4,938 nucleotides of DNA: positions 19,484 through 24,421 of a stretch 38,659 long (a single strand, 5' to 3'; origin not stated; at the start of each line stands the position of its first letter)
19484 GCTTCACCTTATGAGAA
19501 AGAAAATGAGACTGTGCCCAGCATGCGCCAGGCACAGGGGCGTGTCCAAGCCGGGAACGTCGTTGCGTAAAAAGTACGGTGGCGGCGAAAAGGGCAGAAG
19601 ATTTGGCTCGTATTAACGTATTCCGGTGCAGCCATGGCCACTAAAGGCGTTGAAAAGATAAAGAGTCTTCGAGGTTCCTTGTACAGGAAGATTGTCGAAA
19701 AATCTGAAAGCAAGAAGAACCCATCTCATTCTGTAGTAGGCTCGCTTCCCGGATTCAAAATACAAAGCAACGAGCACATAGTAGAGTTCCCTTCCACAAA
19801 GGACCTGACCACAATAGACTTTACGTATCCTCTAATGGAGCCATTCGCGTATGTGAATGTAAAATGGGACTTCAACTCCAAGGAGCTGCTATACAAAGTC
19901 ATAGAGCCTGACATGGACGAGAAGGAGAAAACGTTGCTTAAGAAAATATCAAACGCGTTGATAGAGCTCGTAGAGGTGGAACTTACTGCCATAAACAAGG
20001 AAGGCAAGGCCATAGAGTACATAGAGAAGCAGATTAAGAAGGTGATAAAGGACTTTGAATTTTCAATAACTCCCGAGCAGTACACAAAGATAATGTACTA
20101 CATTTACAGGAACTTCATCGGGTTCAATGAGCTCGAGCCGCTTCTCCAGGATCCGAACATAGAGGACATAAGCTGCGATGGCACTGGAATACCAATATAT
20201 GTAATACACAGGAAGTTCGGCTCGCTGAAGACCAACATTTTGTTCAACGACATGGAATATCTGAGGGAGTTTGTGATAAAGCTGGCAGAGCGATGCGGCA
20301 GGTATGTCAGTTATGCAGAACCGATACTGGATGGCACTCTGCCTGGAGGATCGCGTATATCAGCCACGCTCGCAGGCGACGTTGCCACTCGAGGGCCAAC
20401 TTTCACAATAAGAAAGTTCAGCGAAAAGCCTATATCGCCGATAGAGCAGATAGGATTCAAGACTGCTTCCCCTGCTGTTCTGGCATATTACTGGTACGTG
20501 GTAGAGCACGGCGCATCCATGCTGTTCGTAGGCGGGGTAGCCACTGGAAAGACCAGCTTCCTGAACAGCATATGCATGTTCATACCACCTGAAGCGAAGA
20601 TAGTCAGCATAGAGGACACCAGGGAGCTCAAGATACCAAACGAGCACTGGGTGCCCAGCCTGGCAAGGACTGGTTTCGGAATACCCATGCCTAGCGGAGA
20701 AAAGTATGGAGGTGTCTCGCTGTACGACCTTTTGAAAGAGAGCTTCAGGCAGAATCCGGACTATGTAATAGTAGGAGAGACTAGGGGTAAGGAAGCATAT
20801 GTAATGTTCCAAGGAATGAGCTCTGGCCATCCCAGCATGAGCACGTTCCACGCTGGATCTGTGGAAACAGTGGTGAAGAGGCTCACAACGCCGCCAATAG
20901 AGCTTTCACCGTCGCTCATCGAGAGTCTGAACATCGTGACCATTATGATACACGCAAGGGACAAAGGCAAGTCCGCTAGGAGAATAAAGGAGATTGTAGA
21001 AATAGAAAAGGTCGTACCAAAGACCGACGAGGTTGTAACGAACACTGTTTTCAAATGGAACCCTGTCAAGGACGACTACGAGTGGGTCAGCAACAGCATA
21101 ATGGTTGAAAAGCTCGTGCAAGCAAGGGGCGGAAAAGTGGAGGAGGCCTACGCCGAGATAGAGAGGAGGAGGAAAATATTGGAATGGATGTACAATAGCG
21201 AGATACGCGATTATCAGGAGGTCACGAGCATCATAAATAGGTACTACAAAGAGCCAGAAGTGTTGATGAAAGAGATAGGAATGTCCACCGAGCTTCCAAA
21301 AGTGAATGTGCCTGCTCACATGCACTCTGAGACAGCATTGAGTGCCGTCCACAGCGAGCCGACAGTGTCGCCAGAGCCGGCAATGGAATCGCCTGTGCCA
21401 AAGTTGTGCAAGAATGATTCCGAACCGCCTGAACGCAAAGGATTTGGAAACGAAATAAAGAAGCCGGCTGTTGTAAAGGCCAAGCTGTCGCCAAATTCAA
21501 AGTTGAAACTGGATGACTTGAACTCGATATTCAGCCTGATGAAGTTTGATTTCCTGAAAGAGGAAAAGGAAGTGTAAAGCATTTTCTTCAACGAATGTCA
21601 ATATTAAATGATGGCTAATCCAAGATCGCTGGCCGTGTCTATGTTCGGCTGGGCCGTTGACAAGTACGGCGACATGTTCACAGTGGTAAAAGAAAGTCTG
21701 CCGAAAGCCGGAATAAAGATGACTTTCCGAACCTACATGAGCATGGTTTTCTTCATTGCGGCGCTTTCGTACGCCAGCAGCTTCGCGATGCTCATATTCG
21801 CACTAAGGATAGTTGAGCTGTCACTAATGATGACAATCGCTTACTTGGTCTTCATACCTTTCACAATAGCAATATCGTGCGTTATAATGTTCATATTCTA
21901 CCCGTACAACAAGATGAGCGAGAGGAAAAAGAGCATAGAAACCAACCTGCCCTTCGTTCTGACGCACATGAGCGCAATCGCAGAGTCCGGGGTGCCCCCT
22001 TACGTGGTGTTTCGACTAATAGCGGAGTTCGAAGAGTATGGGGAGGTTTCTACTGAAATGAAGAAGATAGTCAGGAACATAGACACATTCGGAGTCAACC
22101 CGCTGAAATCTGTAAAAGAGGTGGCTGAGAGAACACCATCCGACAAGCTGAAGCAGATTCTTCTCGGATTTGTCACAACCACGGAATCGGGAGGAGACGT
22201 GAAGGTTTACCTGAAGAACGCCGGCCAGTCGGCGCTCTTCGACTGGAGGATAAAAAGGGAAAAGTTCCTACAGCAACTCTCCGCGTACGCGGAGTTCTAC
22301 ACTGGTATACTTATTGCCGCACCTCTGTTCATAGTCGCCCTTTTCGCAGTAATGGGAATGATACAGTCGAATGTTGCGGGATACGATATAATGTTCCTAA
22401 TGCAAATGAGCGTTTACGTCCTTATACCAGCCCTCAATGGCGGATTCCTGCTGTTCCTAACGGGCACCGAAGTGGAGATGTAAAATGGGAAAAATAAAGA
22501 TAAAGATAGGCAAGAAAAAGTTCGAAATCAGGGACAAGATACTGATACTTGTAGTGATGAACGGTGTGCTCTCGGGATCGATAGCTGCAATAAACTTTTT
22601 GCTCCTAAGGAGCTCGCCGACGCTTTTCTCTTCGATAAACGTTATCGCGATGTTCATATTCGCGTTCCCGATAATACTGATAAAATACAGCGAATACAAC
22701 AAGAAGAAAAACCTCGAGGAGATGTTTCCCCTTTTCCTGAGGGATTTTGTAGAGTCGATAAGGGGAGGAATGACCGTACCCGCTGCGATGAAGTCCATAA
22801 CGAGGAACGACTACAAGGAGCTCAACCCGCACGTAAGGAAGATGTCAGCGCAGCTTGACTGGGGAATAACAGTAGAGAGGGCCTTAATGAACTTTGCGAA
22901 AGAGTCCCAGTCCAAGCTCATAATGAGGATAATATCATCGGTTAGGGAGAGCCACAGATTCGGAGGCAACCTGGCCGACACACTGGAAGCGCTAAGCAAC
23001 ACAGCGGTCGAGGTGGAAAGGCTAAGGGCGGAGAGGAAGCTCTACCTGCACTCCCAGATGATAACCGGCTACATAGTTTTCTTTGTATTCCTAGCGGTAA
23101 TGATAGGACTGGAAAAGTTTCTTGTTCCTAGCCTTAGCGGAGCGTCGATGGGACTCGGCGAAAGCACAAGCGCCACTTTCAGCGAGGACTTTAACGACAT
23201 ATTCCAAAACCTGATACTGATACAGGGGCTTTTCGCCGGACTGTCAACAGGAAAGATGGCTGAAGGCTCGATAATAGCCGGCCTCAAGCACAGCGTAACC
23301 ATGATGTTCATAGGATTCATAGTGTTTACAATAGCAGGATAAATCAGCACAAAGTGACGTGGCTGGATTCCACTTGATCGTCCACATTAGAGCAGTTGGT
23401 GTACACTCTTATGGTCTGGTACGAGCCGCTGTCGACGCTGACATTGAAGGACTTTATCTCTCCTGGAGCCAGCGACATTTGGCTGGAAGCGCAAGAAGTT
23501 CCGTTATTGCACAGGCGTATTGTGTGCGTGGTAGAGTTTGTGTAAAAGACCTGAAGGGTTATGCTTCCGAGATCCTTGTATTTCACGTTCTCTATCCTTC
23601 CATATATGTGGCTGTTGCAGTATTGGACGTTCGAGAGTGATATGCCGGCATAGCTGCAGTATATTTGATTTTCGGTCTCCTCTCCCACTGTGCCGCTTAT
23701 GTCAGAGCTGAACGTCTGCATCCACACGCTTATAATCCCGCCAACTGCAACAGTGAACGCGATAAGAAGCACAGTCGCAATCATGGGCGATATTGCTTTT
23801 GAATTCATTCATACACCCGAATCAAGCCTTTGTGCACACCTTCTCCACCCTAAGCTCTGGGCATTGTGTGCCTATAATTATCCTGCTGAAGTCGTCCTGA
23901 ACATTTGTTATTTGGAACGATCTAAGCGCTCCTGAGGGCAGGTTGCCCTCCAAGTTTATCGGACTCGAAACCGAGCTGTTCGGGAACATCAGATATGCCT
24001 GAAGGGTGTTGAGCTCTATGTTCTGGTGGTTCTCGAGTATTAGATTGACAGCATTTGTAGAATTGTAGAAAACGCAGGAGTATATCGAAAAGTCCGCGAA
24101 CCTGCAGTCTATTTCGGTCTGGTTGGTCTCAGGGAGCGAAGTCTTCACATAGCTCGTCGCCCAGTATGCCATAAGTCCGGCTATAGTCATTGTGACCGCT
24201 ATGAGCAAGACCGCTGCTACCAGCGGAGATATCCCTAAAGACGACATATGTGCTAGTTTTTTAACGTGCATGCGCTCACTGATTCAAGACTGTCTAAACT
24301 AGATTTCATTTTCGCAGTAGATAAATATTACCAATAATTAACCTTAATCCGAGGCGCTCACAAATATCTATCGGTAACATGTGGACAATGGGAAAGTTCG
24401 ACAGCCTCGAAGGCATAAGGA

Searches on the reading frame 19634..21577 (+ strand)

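Call 14: search_protein_families(library=pfam, proteins=[window:19634-21577:+], max_evalue=0.001)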
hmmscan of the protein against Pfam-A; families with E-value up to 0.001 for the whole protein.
window:19634-21577:+ (647 aa): 2 families
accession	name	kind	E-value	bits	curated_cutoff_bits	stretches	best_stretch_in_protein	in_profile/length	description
PF00437.27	T2SSE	-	2e-27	96.3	24.9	1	194-483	30-288/370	Type II/IV secretion system protein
PF23989.1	PilB3_C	-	0.00052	20.6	27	1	496-548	18-70/83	PilB3-like, C-terminal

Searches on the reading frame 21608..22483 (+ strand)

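Call 82: search_protein_families(library=pfam, proteins=[window:21608-22483:+], max_evalue=0.0001)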
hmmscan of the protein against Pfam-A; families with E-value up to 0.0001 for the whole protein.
window:21608-22483:+ (291 aa): 1 family
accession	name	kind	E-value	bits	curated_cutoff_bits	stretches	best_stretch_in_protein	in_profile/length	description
PF00482.28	T2SSF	-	1.9e-14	54.1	25.2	1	118-245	2-124/125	Type II secretion system (T2SS), protein F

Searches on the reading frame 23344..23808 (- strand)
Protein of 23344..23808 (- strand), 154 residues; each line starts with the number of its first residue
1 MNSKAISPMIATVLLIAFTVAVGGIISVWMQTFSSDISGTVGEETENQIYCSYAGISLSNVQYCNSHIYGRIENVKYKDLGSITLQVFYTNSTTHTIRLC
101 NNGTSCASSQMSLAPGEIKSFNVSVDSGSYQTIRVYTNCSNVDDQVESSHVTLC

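Call 82: search_protein_families(library=pfam, proteins=[window:23344-23808:-], max_evalue=0.0001)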
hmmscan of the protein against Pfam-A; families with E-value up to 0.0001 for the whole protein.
window:23344-23808:- (154 aa): 0 families

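Call 84: search_protein_families(library=ncbifam, proteins=[window:23344-23808:-], max_evalue=0.01)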
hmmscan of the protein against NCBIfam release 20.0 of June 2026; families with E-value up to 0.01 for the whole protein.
window:23344-23808:- (154 aa): 3 families
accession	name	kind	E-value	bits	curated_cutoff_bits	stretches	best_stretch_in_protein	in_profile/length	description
TIGR02537.2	arch_flag_Nterm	domain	4.3e-08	32.5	20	1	3-33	2-32/33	archaellin/type IV pilin N-terminal domain-containing protein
NF046073.1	UpsA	equivalog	6.3e-08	32.8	130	1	4-142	2-125/136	pilin subunit UpsA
NF053671.1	bindosome_BasC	exception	0.00011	22.1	260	1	3-126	6-109/140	bindosome assembly system protein BasC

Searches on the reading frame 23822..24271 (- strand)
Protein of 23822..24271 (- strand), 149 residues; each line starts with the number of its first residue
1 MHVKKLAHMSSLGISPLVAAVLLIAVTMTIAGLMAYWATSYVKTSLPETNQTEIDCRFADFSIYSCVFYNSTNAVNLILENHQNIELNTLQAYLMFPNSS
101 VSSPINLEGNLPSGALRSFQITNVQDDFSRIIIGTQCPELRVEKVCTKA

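Call 82: search_protein_families(library=pfam, proteins=[window:23822-24271:-], max_evalue=0.0001)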
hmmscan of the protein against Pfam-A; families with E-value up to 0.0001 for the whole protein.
window:23822-24271:- (149 aa): 0 families

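Call 84: search_protein_families(library=ncbifam, proteins=[window:23822-24271:-], max_evalue=0.01)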
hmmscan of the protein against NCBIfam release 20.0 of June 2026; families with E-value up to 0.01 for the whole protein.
window:23822-24271:- (149 aa): 1 family
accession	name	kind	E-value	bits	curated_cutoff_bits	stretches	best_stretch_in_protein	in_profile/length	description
NF046073.1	UpsA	equivalog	0.00017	21.8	130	1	13-92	3-75/136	pilin subunit UpsA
